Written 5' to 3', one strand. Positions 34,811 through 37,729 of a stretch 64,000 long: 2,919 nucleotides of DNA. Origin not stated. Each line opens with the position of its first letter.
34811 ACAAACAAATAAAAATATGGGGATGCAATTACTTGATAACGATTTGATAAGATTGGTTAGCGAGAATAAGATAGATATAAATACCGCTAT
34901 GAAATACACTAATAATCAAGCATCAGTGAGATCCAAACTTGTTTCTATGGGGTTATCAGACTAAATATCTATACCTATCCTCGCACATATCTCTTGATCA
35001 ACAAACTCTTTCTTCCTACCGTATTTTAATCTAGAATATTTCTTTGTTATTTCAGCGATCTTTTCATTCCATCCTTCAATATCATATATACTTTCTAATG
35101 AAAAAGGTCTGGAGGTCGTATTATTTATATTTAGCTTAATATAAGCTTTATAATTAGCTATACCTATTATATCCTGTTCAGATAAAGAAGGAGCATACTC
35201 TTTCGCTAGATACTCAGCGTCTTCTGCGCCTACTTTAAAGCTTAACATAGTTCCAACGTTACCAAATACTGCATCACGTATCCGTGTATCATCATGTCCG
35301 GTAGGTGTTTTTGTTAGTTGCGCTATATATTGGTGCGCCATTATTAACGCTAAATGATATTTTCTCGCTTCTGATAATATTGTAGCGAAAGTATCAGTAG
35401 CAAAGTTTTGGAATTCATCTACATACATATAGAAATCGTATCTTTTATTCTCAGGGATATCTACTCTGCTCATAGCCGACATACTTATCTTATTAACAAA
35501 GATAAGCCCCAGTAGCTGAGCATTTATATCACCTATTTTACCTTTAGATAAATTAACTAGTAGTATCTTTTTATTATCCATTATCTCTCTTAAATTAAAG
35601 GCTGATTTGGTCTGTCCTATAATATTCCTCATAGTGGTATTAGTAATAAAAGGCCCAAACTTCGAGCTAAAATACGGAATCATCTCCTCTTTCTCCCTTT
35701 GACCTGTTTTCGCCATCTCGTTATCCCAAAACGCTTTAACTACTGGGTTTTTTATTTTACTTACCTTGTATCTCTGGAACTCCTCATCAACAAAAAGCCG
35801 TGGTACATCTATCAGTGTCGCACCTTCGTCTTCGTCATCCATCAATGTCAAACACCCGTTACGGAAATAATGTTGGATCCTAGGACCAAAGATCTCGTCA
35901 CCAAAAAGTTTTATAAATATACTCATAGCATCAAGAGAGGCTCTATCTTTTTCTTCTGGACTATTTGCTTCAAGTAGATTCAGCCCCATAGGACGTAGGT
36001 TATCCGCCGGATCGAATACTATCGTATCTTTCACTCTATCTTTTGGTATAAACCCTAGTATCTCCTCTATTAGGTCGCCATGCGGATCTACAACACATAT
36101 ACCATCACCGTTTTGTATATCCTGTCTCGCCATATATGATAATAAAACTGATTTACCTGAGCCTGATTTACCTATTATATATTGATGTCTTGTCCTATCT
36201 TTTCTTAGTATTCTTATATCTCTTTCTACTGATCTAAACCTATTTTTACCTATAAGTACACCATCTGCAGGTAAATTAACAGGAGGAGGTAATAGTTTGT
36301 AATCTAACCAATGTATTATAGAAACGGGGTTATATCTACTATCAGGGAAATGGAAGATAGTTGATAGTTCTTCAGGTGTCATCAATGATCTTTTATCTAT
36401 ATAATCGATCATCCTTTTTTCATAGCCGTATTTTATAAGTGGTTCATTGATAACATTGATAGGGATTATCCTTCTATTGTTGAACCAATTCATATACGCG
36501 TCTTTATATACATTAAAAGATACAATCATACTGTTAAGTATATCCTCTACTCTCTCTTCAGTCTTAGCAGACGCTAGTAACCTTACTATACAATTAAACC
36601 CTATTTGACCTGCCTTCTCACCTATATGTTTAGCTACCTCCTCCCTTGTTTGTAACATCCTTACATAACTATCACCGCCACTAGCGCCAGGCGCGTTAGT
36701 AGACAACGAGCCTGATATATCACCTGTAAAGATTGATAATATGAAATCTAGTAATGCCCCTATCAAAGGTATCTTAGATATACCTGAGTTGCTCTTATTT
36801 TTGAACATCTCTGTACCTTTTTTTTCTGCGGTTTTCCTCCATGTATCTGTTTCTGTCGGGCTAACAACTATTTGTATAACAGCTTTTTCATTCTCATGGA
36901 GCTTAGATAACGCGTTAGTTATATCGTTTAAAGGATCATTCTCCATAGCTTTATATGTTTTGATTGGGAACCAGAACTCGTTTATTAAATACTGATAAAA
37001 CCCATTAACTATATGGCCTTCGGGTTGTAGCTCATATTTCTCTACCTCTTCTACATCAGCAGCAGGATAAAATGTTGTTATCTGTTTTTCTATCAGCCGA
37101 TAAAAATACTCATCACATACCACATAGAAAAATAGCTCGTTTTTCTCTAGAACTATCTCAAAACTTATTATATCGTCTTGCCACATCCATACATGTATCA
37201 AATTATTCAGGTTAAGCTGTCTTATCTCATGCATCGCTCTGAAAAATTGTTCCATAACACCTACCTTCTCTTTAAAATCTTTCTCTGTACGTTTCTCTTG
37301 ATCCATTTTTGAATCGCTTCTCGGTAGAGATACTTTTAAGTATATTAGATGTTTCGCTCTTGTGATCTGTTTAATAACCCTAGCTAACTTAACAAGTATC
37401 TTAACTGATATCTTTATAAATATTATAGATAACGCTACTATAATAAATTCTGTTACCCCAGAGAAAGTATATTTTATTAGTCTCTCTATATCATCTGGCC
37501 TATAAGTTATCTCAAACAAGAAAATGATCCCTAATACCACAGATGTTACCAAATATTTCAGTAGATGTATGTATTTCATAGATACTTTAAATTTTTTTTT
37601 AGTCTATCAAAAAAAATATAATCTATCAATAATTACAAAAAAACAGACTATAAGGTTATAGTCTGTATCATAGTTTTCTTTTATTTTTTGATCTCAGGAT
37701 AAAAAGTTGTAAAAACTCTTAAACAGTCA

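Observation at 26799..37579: Surface-fibre / giant pilin / PilT / VirD4-like ATPase cluster: candidate cell-attachment or DNA-trafficking apparatus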

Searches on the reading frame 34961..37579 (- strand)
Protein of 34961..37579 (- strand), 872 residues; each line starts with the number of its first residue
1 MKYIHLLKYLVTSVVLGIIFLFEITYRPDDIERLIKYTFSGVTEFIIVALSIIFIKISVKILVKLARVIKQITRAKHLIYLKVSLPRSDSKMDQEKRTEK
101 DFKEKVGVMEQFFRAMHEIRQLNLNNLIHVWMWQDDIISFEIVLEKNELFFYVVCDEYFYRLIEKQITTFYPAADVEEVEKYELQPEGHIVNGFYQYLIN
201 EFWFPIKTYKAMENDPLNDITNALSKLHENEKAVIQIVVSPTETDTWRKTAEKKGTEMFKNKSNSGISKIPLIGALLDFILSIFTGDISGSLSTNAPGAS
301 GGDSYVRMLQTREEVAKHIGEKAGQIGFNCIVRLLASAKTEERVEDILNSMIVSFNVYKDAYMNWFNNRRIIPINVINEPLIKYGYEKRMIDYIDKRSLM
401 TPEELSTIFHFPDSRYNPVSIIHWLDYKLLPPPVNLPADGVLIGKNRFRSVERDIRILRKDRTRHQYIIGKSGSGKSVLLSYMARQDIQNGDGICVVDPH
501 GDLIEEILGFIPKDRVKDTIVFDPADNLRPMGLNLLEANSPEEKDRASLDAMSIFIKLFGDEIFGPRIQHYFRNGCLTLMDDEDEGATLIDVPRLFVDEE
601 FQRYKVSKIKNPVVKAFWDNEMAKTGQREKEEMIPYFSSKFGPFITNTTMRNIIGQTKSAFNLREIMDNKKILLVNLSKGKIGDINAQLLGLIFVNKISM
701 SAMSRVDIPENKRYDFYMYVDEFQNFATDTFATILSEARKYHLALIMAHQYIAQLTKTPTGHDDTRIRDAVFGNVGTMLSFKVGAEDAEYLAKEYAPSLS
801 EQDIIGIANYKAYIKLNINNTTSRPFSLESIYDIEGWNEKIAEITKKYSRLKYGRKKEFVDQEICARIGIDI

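Call 3: search_protein_families(library=pfam, proteins=[window:34961-37579:-], max_evalue=0.01)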
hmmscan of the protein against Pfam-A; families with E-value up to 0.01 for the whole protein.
window:34961-37579:- (872 aa): 5 families
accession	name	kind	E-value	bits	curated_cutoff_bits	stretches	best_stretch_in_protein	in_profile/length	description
PF02534.20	T4SS-DNA_transf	-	1.4e-10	41.1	20.1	1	462-794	43-381/468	Type IV secretory system Conjugative DNA transfer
PF10412.15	TrwB_AAD_bind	-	6e-10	39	20.5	1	459-809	11-333/387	Type IV secretion-system coupling protein DNA-binding domain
PF12696.13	TraG-D_C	-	2.3e-06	28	22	1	717-793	3-77/126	TraM recognition site of TraD and TraG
PF01935.23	DUF87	-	5.4e-06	27.1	23.2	1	460-503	20-64/220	Helicase HerA, central domain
PF25199.1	nSTAND_NTPase5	-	0.00032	21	34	0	457-531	35-111/145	Novel STAND NTPase 5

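Call 4: search_protein_families(library=ncbifam, proteins=[window:34961-37579:-], max_evalue=0.01)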
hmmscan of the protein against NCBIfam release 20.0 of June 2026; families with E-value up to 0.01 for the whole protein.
window:34961-37579:- (872 aa): 7 families
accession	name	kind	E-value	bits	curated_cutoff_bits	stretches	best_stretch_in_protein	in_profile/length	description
TIGR03743.1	SXT_TraD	subfamily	9.2e-11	40.9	366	1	445-502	154-214/636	conjugative transfer system coupling protein TraD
NF045973.1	conju_CD1115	equivalog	1.9e-10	40.2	250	2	441-545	3-104/442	VirD4-like conjugal transfer protein, CD1115 family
NF041447.1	TrbC_conju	equivalog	2e-07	29.8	800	1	415-499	81-165/685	F-type conjugative transfer protein TrbC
TIGR03754.1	conj_TOL_TraD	equivalog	1.7e-06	26.8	647.55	1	451-502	168-219/643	type IV conjugative transfer system coupling protein TraD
TIGR02759.1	TraD_Ftype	equivalog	6.2e-05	21.9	521.35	0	698-804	391-491/566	type IV conjugative transfer system coupling protein TraD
TIGR00929.1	VirB4_CagE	subfamily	0.0002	19.7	643.1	0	465-486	439-460/792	VirB4 family type IV secretion/conjugal transfer ATPase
NF053655.1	CedD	equivalog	0.00033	19.5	600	1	443-510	201-268/527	DNA-translocating ATPase CedD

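Call 12: find_homologous_proteins(query=window:34961-37579:-)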
Query window:34961-37579:- (872 aa): 1538 proteins with E <= 0.001 among 8000 candidates; the best 120 are listed.
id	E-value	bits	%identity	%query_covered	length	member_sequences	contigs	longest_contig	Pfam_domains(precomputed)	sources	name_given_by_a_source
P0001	0.0e+0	1973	100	100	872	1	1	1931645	PF26449.1,PF10412.16,PF01935.24,PF02534.21,PF12696.14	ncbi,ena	-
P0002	0.0e+0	1518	75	100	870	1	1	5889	PF26449.1,PF10412.16,PF02534.21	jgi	jgi:hypothetical protein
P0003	0.0e+0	1411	70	99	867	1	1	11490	PF26449.1,PF10412.16,PF01935.24,PF02534.21,PF12696.14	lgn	-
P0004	0.0e+0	1393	69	100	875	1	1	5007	PF26449.1,PF10412.16,PF01935.24,PF02534.21,PF12696.14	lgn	-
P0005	0.0e+0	1386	69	100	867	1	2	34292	PF26449.1,PF10412.16,PF01935.24,PF02534.21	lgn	-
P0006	0.0e+0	1382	68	100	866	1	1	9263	PF26449.1,PF10412.16,PF01935.24,PF02534.21,PF12696.14,PF25199.2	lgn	-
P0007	0.0e+0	1259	65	96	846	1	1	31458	PF26449.1,PF10412.16,PF01935.24,PF02534.21,PF12696.14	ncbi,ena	-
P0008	0.0e+0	1256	67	93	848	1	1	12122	PF26449.1,PF10412.16,PF02534.21,PF12696.14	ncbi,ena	-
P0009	0.0e+0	1254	66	95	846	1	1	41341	PF26449.1,PF10412.16,PF01935.24,PF02534.21,PF12696.14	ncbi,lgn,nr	ncbi:type IV secretion system DNA-binding domain-containing protein [Candidatus Peregrinibacteria ba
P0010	0.0e+0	1251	65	96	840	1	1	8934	PF26449.1,PF10412.16,PF01935.24,PF02534.21,PF12696.14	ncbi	-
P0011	0.0e+0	1251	63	100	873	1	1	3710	PF26449.1,PF10412.16,PF02534.21,PF12696.14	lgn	-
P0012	0.0e+0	1250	66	95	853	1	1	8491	PF26449.1,PF10412.16,PF02534.21,PF12696.14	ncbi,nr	ncbi:type IV secretory system conjugative DNA transfer family protein [Candidatus Peregrinibacteria 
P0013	0.0e+0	1249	65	95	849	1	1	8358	PF26449.1,PF10412.16,PF01935.24,PF02534.21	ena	-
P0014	0.0e+0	1249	66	95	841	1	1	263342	PF26449.1,PF10412.16,PF02534.21,PF12696.14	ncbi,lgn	-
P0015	0.0e+0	1248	65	97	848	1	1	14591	PF26449.1,PF10412.16,PF02534.21,PF12696.14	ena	-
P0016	0.0e+0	1247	65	96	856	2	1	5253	PF26449.1,PF10412.16,PF02534.21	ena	-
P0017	0.0e+0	1247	67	93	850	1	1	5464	PF26449.1,PF10412.16,PF02534.21,PF12696.14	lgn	-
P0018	0.0e+0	1246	67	95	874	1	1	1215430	PF26449.1,PF10412.16,PF01935.24,PF02534.21,PF12696.14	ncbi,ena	-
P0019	0.0e+0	1245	67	93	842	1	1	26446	PF26449.1,PF10412.16,PF01935.24,PF02534.21,PF12696.14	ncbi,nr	ncbi:type IV secretion system DNA-binding domain-containing protein [Patescibacteria group bacterium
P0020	0.0e+0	1243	65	96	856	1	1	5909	PF26449.1,PF10412.16,PF02534.21,PF12696.14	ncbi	ncbi:MAG: type IV secretory system conjugative DNA transfer family protein [Candidatus Peregrinibact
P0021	0.0e+0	1243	65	97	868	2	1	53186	PF26449.1,PF10412.16,PF01935.24,PF02534.21,PF12696.14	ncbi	-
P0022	0.0e+0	1243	66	93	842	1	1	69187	PF26449.1,PF10412.16,PF01935.24,PF02534.21,PF12696.14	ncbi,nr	ncbi:type IV secretion system DNA-binding domain-containing protein [Patescibacteria group bacterium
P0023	0.0e+0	1242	64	97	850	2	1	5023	PF26449.1,PF10412.16,PF02534.21,PF12696.14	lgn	-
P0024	0.0e+0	1242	65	94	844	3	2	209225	PF26449.1,PF10412.16,PF01935.24,PF02534.21,PF12696.14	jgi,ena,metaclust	metaclust:\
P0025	0.0e+0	1240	66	95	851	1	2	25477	PF26449.1,PF10412.16,PF02534.21,PF12696.14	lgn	-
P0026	0.0e+0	1240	66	95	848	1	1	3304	PF26449.1,PF10412.16,PF01935.24,PF02534.21,PF12696.14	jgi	jgi:hypothetical protein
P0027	0.0e+0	1239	63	99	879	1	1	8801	PF26449.1,PF10412.16,PF01935.24,PF02534.21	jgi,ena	-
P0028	0.0e+0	1239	65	96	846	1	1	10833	PF26449.1,PF10412.16,PF02534.21,PF12696.14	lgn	-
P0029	0.0e+0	1239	65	94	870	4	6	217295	PF26449.1,PF10412.16,PF02534.21,PF12696.14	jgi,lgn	jgi:hypothetical protein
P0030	0.0e+0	1239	67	93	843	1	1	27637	PF26449.1,PF10412.16,PF02534.21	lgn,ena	-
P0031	0.0e+0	1239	65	96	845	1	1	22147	PF26449.1,PF10412.16,PF02534.21,PF12696.14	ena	-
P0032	0.0e+0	1238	62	99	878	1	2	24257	PF26449.1,PF10412.16,PF01935.24,PF02534.21,PF12696.14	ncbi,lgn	-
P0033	0.0e+0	1238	66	93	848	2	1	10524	PF26449.1,PF10412.16,PF02534.21,PF12696.14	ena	-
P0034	0.0e+0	1238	65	94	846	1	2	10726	PF26449.1,PF10412.16,PF01935.24,PF02534.21,PF12696.14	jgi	-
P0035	0.0e+0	1238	64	97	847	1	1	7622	PF26449.1,PF10412.16,PF01935.24,PF02534.21,PF12696.14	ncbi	ncbi:type IV secretory system conjugative DNA transfer family protein [candidate division KSB1 bacte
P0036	0.0e+0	1235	66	93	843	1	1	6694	PF26449.1,PF10412.16,PF01935.24,PF02534.21,PF12696.14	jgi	jgi:hypothetical protein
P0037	0.0e+0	1235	65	95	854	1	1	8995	PF26449.1,PF10412.16,PF01935.24,PF02534.21,PF12696.14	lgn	-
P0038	0.0e+0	1234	66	93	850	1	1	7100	PF26449.1,PF10412.16,PF02534.21,PF12696.14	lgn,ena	-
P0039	0.0e+0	1233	64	95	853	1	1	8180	PF26449.1,PF10412.16,PF02534.21,PF12696.14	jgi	jgi:hypothetical protein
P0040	0.0e+0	1233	65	95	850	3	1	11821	PF26449.1,PF10412.16,PF02534.21,PF12696.14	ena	-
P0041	0.0e+0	1233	64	97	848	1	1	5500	PF26449.1,PF10412.16,PF01935.24,PF02534.21,PF12696.14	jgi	-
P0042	0.0e+0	1232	64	96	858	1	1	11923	PF26449.1,PF10412.16,PF02534.21,PF12696.14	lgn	-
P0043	0.0e+0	1232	67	91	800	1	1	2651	PF26449.1,PF10412.16,PF02534.21,PF12696.14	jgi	jgi:hypothetical protein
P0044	0.0e+0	1231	66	93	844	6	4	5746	PF26449.1,PF10412.16,PF01935.24,PF02534.21,PF12696.14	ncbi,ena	-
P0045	0.0e+0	1231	64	95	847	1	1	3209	PF26449.1,PF10412.16,PF02534.21,PF12696.14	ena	-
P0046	0.0e+0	1231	66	93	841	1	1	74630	PF26449.1,PF10412.16,PF02534.21,PF12696.14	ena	-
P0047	0.0e+0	1230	64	95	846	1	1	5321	PF26449.1,PF10412.16,PF02534.21,PF12696.14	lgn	-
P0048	0.0e+0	1229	64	96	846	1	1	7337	PF26449.1,PF10412.16,PF02534.21,PF12696.14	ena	-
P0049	0.0e+0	1229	64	95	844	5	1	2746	PF26449.1,PF10412.16,PF02534.21,PF12696.14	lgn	-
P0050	0.0e+0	1229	65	93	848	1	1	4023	PF26449.1,PF10412.16,PF01935.24,PF02534.21,PF12696.14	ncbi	-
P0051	0.0e+0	1228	66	91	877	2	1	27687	PF26449.1,PF10412.16,PF01935.24,PF02534.21,PF12696.14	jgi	jgi:hypothetical protein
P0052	0.0e+0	1227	62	100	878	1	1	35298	PF26449.1,PF10412.16,PF01935.24,PF02534.21,PF12696.14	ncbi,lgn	-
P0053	0.0e+0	1227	65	94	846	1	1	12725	PF26449.1,PF10412.16,PF02534.21,PF12696.14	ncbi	-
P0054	0.0e+0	1226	66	93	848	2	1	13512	PF26449.1,PF10412.16,PF01935.24,PF02534.21,PF12696.14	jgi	-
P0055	0.0e+0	1226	65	94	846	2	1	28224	PF26449.1,PF10412.16,PF02534.21,PF12696.14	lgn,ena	-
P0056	0.0e+0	1226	63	97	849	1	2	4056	PF26449.1,PF10412.16,PF02534.21,PF12696.14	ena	-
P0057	0.0e+0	1226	65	95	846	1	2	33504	PF26449.1,PF10412.16,PF02534.21,PF12696.14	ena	-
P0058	0.0e+0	1226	66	91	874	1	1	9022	PF26449.1,PF10412.16,PF01935.24,PF02534.21,PF12696.14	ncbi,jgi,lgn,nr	ncbi:MAG: type IV secretion system DNA-binding domain-containing protein [Candidatus Gracilibacteria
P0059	0.0e+0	1226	67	92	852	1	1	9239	PF26449.1,PF10412.16,PF01935.24,PF02534.21,PF12696.14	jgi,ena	-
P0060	0.0e+0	1225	65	93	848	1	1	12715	PF26449.1,PF10412.16,PF01935.24,PF02534.21,PF12696.14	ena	-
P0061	0.0e+0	1224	64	94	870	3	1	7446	PF26449.1,PF10412.16,PF02534.21,PF12696.14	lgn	-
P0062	0.0e+0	1224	64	95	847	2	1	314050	PF26449.1,PF10412.16,PF02534.21,PF12696.14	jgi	jgi:hypothetical protein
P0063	0.0e+0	1223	65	94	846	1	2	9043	PF26449.1,PF10412.16,PF02534.21,PF12696.14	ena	-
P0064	0.0e+0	1223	62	97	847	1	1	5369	PF26449.1,PF10412.16,PF02534.21,PF12696.14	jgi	-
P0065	0.0e+0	1223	65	94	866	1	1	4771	PF26449.1,PF10412.16,PF02534.21,PF12696.14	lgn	-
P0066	0.0e+0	1222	65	93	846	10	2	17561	PF26449.1,PF10412.16,PF02534.21,PF12696.14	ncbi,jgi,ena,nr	ncbi:type IV secretion system DNA-binding domain-containing protein [Patescibacteria group bacterium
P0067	0.0e+0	1222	64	95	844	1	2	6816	PF26449.1,PF10412.16,PF01935.24,PF02534.21,PF12696.14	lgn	-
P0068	0.0e+0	1221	65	95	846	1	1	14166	PF26449.1,PF10412.16,PF02534.21,PF12696.14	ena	-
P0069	0.0e+0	1220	65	97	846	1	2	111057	PF26449.1,PF10412.16,PF02534.21,PF12696.14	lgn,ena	-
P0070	0.0e+0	1220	65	93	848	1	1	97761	PF26449.1,PF10412.16,PF02534.21,PF12696.14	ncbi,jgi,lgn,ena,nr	ncbi:type IV secretory system conjugative DNA transfer family protein [Patescibacteria group bacteri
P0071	0.0e+0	1220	64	96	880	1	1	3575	PF26449.1,PF10412.16,PF01935.24,PF02534.21,PF12696.14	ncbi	-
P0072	0.0e+0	1220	64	95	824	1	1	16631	PF26449.1,PF10412.16,PF02534.21,PF12696.14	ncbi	-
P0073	0.0e+0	1219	65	94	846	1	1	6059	PF26449.1,PF10412.16,PF01935.24,PF02534.21,PF12696.14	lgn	-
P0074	0.0e+0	1219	65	95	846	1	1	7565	PF26449.1,PF10412.16,PF02534.21,PF12696.14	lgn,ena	-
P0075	0.0e+0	1218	63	95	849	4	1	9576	PF26449.1,PF10412.16,PF02534.21,PF12696.14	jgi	-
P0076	0.0e+0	1218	63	96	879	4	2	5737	PF26449.1,PF10412.16,PF01935.24,PF02534.21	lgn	-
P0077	0.0e+0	1218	63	97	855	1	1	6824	PF26449.1,PF10412.16,PF01935.24,PF02534.21,PF12696.14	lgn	-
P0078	0.0e+0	1218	65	91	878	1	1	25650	PF26449.1,PF10412.16,PF01935.24,PF12696.14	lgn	-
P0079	0.0e+0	1218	63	95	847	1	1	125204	PF26449.1,PF10412.16,PF02534.21,PF12696.14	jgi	-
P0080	0.0e+0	1218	64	95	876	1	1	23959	PF26449.1,PF10412.16,PF01935.24,PF02534.21,PF12696.14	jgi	jgi:hypothetical protein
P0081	0.0e+0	1217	65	95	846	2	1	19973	PF26449.1,PF10412.16,PF02534.21,PF12696.14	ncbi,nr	ncbi:type IV secretory system conjugative DNA transfer family protein [Candidatus Peregrinibacteria 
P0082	0.0e+0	1217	65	95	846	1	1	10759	PF26449.1,PF10412.16,PF02534.21,PF12696.14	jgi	-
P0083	0.0e+0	1217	65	91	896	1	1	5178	PF26449.1,PF10412.16,PF02534.21,PF12696.14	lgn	-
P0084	0.0e+0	1216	64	93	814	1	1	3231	PF26449.1,PF10412.16,PF02534.21,PF12696.14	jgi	-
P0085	0.0e+0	1216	65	94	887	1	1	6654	PF26449.1,PF10412.16,PF01935.24,PF02534.21,PF12696.14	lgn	-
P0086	0.0e+0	1215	65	91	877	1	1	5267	PF26449.1,PF10412.16,PF02534.21,PF12696.14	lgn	-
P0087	0.0e+0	1215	64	94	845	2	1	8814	PF26449.1,PF10412.16,PF02534.21,PF12696.14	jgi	jgi:hypothetical protein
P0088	0.0e+0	1215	65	94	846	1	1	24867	PF26449.1,PF10412.16,PF02534.21,PF12696.14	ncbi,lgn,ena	-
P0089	0.0e+0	1214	63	96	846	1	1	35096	PF26449.1,PF10412.16,PF12696.14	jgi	-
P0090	0.0e+0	1212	63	96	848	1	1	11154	PF26449.1,PF10412.16,PF01935.24,PF02534.21,PF12696.14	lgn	-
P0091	0.0e+0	1212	64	94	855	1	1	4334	PF26449.1,PF10412.16,PF01935.24,PF02534.21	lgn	-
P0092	0.0e+0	1212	63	94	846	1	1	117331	PF26449.1,PF10412.16,PF02534.21,PF12696.14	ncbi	-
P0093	0.0e+0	1212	64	93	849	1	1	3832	PF26449.1,PF10412.16,PF01935.24,PF02534.21,PF12696.14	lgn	-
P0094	0.0e+0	1209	65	93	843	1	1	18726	PF26449.1,PF10412.16,PF02534.21,PF12696.14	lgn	-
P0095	0.0e+0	1208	64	93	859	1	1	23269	PF26449.1,PF10412.16,PF01935.24,PF02534.21,PF12696.14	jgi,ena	-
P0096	0.0e+0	1208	61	100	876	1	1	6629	PF26449.1,PF10412.16,PF01935.24,PF02534.21,PF12696.14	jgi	jgi:hypothetical protein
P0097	0.0e+0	1208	65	93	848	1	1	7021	PF26449.1,PF10412.16,PF01935.24,PF02534.21,PF12696.14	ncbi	-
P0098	0.0e+0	1207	64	94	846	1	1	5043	PF26449.1,PF10412.16,PF02534.21,PF12696.14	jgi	jgi:hypothetical protein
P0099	0.0e+0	1206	64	93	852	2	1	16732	PF26449.1,PF10412.16,PF01935.24,PF02534.21,PF12696.14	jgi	-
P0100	0.0e+0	1205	65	93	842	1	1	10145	PF26449.1,PF10412.16,PF02534.21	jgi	-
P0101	0.0e+0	1205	64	95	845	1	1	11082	PF26449.1,PF10412.16,PF02534.21,PF12696.14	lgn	-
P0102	0.0e+0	1204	64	94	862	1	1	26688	PF26449.1,PF10412.16,PF02534.21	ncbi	ncbi:MAG: type IV secretory system conjugative DNA transfer family protein [Candidatus Peregrinibact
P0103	0.0e+0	1203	64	91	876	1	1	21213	PF26449.1,PF10412.16,PF01935.24,PF02534.21,PF12696.14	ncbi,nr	ncbi:type IV secretion system DNA-binding domain-containing protein [Candidatus Peregrinibacteria ba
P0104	0.0e+0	1202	66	91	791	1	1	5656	PF26449.1,PF10412.16,PF02534.21,PF12696.14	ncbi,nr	ncbi:type IV secretion system DNA-binding domain-containing protein [Patescibacteria group bacterium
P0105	0.0e+0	1201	64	94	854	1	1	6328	PF26449.1,PF10412.16,PF02534.21,PF12696.14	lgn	-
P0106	0.0e+0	1201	63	97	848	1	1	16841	PF26449.1,PF10412.16,PF02534.21,PF12696.14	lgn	-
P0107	0.0e+0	1200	63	94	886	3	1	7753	PF26449.1,PF10412.16,PF02534.21,PF12696.14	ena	-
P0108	0.0e+0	1200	64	96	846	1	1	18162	PF26449.1,PF10412.16,PF02534.21,PF12696.14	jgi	jgi:hypothetical protein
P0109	0.0e+0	1198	66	93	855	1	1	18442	PF26449.1,PF10412.16,PF01935.24,PF02534.21,PF12696.14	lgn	-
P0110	0.0e+0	1198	61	99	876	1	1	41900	PF26449.1,PF10412.16,PF01935.24,PF02534.21,PF12696.14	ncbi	-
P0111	0.0e+0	1197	67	89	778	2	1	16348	PF26449.1,PF10412.16,PF01935.24,PF02534.21,PF12696.14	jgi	-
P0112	0.0e+0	1195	66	91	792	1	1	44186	PF26449.1,PF10412.16,PF01935.24,PF02534.21,PF12696.14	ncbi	-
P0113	0.0e+0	1195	64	91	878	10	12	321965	PF26449.1,PF10412.16,PF01935.24,PF02534.21,PF12696.14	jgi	jgi:hypothetical protein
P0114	0.0e+0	1194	60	100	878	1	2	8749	PF26449.1,PF10412.16,PF01935.24,PF02534.21,PF12696.14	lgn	-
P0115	0.0e+0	1193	62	95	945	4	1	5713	PF26449.1,PF10412.16,PF01935.24,PF02534.21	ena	-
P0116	0.0e+0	1191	65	94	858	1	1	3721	PF26449.1,PF10412.16,PF01935.24,PF02534.21,PF12696.14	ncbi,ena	-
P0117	0.0e+0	1190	60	100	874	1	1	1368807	PF26449.1,PF10412.16,PF01935.24,PF02534.21,PF12696.14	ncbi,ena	-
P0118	0.0e+0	1190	65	93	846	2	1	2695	PF26449.1,PF10412.16,PF01935.24,PF02534.21,PF12696.14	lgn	-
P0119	0.0e+0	1187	62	95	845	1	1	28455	PF26449.1,PF10412.16,PF02534.21,PF12696.14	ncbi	-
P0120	0.0e+0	1184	63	94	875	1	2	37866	PF26449.1,PF10412.16,PF01935.24,PF02534.21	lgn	-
